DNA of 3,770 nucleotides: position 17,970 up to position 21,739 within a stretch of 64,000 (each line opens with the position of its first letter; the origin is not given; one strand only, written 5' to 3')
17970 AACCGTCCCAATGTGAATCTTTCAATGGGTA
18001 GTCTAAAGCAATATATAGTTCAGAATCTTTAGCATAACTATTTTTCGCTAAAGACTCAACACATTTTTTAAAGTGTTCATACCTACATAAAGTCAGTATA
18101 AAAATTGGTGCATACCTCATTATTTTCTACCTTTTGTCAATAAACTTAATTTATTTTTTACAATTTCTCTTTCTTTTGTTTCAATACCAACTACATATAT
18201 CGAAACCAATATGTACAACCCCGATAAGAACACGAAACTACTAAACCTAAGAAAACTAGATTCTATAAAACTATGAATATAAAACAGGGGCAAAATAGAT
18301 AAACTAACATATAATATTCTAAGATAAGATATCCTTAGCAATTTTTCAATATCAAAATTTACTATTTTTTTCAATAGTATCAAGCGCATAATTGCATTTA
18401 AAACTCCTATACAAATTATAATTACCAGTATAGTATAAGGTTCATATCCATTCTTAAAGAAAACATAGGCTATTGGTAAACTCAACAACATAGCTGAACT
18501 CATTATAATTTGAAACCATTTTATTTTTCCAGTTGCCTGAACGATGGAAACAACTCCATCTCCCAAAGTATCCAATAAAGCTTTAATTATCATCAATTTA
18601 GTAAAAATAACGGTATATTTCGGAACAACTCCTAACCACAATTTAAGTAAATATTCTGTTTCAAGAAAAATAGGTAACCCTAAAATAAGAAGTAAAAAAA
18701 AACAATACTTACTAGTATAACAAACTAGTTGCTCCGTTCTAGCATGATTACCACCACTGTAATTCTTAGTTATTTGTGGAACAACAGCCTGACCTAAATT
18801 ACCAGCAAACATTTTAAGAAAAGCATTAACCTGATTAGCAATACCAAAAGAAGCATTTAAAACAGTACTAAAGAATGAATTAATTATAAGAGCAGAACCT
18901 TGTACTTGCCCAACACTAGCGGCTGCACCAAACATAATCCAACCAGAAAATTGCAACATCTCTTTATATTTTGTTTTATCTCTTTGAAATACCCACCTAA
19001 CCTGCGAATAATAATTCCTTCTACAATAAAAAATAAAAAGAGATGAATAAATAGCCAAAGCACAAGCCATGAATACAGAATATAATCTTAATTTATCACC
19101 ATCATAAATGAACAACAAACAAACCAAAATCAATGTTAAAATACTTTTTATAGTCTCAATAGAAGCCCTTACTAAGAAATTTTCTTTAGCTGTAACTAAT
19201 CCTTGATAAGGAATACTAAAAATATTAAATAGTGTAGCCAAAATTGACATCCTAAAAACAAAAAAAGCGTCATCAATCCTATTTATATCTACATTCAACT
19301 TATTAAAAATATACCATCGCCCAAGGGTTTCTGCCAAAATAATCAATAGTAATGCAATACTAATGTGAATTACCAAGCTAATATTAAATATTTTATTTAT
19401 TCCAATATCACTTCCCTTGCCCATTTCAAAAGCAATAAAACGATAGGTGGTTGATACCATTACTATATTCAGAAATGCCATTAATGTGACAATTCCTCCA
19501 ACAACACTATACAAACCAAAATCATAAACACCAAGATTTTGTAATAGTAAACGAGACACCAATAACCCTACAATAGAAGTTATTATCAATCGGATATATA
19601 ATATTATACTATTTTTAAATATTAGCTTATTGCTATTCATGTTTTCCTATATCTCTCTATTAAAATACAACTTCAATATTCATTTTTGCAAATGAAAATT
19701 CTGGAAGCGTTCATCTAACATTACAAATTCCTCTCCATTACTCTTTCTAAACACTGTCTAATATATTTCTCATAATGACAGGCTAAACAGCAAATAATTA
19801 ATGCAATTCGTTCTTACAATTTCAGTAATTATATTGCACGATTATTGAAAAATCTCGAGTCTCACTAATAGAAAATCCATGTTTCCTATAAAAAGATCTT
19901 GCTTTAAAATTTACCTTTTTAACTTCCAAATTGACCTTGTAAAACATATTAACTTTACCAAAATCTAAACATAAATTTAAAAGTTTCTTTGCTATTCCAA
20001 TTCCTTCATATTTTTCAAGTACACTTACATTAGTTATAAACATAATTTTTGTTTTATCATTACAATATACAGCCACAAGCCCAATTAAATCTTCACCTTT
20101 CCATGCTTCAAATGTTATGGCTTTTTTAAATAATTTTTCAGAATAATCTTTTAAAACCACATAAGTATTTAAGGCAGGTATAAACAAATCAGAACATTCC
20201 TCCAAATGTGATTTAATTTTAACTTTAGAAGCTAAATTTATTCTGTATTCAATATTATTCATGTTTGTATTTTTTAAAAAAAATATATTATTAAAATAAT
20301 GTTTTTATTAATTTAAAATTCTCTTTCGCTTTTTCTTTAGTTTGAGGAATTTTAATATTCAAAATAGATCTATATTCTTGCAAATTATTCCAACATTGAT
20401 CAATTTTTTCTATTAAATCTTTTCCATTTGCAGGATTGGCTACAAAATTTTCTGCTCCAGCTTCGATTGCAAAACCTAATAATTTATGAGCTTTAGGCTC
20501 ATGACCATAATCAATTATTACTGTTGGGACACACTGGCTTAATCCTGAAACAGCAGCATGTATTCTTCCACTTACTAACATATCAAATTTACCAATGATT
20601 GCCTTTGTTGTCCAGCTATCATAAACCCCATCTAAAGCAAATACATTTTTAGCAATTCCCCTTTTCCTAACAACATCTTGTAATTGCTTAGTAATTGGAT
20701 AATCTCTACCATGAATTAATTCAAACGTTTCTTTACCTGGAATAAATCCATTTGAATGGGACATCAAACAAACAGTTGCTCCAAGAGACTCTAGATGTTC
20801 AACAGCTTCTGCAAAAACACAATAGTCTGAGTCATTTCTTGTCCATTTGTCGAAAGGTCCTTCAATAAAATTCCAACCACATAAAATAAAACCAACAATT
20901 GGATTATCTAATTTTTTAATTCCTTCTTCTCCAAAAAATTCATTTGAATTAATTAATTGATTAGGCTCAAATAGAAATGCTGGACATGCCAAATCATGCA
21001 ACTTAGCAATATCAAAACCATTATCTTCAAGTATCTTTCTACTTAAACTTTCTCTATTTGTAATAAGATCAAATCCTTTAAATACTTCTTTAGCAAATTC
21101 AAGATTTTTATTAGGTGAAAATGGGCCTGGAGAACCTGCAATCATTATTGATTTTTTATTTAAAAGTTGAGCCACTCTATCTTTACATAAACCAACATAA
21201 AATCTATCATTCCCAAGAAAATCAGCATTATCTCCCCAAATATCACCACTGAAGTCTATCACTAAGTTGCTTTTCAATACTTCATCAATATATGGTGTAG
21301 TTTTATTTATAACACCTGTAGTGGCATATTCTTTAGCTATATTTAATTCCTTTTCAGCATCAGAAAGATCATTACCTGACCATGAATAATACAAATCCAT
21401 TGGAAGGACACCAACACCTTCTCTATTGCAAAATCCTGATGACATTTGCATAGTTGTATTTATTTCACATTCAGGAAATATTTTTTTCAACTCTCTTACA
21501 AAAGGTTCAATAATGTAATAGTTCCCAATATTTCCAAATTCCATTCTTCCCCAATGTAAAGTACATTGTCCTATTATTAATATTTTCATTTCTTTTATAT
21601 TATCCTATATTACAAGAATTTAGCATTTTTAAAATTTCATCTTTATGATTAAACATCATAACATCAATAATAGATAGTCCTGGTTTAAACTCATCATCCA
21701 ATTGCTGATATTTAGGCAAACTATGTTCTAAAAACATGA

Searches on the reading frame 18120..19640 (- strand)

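Call 47: search_protein_families(library=ncbifam, proteins=[window:18120-19640:-], max_evalue=0.00001)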
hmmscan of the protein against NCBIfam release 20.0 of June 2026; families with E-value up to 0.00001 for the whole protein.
window:18120-19640:- (506 aa): 0 families

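Call 62: search_protein_families(library=pfam, proteins=[window:18120-19640:-], max_evalue=0.001)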
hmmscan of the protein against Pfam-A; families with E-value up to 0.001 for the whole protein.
window:18120-19640:- (506 aa): 1 family
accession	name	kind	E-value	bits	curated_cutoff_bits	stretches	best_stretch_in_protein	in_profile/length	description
PF01554.23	MatE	-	0.00038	20.6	24.9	1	263-393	29-161/161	MatE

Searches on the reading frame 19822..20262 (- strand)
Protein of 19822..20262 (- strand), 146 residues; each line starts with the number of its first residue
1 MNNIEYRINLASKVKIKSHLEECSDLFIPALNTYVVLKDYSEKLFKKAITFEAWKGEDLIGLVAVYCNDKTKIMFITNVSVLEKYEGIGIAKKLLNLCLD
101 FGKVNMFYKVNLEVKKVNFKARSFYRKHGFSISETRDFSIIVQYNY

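Call 62: search_protein_families(library=pfam, proteins=[window:19822-20262:-], max_evalue=0.001)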
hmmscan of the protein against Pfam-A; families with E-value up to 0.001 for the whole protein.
window:19822-20262:- (146 aa): 4 families
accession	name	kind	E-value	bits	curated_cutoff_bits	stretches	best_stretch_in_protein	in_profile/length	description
PF00583.31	Acetyltransf_1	-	3.9e-13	50.2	20.7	1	48-130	33-116/116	Acetyltransferase (GNAT) family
PF13508.13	Acetyltransf_7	-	2.3e-10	41.1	27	1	50-131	5-83/84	Acetyltransferase (GNAT) domain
PF13673.13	Acetyltransf_10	-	2.2e-08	34.6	23.6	1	33-131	15-108/128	Acetyltransferase (GNAT) domain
PF14542.12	Acetyltransf_CG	-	0.00087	19.8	30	0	51-101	2-52/80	GCN5-related N-acetyl-transferase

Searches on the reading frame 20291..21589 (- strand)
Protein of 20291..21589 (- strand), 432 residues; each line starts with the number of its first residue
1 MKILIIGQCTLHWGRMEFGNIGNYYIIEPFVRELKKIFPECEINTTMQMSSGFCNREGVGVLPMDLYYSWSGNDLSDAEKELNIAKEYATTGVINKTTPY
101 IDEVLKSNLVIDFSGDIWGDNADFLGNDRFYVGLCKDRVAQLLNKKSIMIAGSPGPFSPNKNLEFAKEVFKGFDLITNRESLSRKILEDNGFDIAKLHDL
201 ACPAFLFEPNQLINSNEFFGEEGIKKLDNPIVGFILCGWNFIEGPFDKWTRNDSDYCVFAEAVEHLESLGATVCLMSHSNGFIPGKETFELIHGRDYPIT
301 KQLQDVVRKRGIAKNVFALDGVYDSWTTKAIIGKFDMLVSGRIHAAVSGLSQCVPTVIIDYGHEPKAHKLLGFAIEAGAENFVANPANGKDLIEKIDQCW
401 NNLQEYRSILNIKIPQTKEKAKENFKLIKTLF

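Call 47: search_protein_families(library=ncbifam, proteins=[window:20291-21589:-], max_evalue=0.00001)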
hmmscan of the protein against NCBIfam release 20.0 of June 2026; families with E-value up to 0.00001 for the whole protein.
window:20291-21589:- (432 aa): 2 families
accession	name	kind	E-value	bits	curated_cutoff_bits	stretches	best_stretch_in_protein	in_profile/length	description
TIGR03609.1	S_layer_CsaB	equivalog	3.9e-10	39.5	213.1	1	130-368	88-283/301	polysaccharide pyruvyl transferase CsaB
NF007452.0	PRK10017.1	equivalog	1.4e-07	30.7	399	1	95-365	106-358/426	colanic acid biosynthesis pyruvyl transferase WcaK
